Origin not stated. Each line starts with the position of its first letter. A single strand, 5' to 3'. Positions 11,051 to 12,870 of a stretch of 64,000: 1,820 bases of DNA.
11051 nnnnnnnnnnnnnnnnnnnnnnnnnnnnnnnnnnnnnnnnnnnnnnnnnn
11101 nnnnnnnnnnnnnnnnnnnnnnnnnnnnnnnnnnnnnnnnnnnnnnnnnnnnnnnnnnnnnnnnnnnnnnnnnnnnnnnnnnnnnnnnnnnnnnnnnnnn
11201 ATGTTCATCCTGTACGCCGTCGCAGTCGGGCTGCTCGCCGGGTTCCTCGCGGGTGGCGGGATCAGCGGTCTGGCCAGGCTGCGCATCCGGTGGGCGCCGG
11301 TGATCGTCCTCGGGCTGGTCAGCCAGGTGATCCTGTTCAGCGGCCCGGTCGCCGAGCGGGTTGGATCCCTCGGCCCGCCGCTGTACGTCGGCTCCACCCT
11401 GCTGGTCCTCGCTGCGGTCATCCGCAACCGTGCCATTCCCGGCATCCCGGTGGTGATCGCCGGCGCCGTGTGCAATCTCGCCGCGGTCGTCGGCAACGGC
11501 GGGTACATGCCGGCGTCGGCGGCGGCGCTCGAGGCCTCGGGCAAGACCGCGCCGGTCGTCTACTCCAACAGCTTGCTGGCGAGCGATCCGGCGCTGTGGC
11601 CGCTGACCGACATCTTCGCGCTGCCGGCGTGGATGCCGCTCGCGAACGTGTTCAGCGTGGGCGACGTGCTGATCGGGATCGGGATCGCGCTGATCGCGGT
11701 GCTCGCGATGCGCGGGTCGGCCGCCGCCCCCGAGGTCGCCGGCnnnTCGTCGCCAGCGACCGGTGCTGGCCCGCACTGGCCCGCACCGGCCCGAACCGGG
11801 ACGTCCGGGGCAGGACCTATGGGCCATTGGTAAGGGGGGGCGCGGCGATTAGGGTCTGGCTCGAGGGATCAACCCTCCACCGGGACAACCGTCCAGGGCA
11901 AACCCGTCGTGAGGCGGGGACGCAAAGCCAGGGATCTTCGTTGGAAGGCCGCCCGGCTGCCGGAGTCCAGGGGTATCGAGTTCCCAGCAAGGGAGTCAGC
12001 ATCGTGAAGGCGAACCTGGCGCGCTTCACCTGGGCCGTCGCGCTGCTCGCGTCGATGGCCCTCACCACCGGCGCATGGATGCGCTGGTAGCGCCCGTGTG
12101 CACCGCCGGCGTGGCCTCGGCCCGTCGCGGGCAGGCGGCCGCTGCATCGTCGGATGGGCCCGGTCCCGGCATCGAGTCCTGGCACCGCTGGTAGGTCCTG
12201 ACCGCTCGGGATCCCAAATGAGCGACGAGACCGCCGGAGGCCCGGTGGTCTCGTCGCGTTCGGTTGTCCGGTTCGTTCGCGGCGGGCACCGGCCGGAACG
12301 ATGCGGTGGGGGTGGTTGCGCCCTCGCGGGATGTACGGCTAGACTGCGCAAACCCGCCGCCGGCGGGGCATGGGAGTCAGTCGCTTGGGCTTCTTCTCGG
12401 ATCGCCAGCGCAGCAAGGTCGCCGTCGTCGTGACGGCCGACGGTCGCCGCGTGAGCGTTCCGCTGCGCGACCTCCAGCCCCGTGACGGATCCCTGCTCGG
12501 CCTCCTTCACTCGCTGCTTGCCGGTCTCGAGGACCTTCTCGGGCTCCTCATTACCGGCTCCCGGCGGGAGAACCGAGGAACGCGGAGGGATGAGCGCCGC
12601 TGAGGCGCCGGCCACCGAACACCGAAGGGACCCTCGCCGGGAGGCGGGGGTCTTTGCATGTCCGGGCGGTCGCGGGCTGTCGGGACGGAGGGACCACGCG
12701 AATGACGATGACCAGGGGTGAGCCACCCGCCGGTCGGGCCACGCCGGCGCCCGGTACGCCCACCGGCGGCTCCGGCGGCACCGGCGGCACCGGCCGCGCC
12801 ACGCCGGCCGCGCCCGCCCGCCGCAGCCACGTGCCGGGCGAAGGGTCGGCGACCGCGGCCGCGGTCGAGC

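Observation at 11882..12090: Canonical c-di-GMP riboswitch whose only obvious cargo is a 28-codon hydrophobic micro-ORF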

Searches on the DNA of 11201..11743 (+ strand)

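Call 23: search_rna_families(sources=[L002, L003, L004], threshold=gathering, show_alignments=4)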
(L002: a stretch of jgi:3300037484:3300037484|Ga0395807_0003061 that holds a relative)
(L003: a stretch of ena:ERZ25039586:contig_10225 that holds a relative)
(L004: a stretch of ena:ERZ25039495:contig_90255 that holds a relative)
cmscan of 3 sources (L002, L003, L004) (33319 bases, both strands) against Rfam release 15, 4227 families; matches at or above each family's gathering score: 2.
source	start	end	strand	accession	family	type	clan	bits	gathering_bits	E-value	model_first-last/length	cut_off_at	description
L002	2267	2344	+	RF03167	c-di-GMP-I-GGC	Cis-reg; riboswitch;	CL00126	65.9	59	1.3e-13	1-80/80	no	c-di-GMP-I-GGC riboswitch aptamer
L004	6678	6756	+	RF03167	c-di-GMP-I-GGC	Cis-reg; riboswitch;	CL00126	65.1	59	2.2e-13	1-80/80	no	c-di-GMP-I-GGC riboswitch aptamer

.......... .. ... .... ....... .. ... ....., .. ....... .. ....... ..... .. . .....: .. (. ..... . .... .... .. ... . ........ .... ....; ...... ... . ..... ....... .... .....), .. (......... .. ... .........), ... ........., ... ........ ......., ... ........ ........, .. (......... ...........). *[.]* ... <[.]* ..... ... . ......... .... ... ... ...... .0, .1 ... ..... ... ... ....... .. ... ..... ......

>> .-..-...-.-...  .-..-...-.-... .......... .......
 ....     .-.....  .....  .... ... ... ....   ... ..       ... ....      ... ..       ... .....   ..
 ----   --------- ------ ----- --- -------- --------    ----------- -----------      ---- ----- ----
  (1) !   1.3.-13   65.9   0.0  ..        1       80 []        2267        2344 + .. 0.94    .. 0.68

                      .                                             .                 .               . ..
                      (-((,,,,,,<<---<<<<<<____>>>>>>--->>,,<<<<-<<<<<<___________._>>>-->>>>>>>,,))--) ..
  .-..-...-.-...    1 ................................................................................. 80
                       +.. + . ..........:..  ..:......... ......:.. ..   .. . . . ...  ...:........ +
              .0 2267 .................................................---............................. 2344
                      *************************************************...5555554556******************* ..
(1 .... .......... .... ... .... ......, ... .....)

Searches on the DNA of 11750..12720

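Call 75: search_rna_families(source=window, start=11750, end=12720, threshold=evalue, max_evalue=1)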
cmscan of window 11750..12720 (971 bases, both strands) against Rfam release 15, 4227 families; matches with E-value up to 1: 1.
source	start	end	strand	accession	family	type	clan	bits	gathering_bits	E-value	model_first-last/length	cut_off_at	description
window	11888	11965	+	RF03167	c-di-GMP-I-GGC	Cis-reg; riboswitch;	CL00126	63.1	59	2.2e-14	1-80/80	no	c-di-GMP-I-GGC riboswitch aptamer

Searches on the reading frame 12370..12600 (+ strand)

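Call 15: search_protein_families(library=pfam, max_evalue=1, proteins=[window:12370-12600:+])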
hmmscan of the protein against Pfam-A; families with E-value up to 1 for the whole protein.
window:12370-12600:+ (77 aa): 1 family
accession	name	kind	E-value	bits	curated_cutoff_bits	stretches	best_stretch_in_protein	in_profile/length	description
PF11197.13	DUF2835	-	0.12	12.7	25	1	16-37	23-44/71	Protein of unknown function (DUF2835)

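Call 28: search_protein_families(library=ncbifam, max_evalue=10, proteins=[window:12370-12600:+])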
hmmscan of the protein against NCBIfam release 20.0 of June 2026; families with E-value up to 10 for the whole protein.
window:12370-12600:+ (77 aa): 0 families
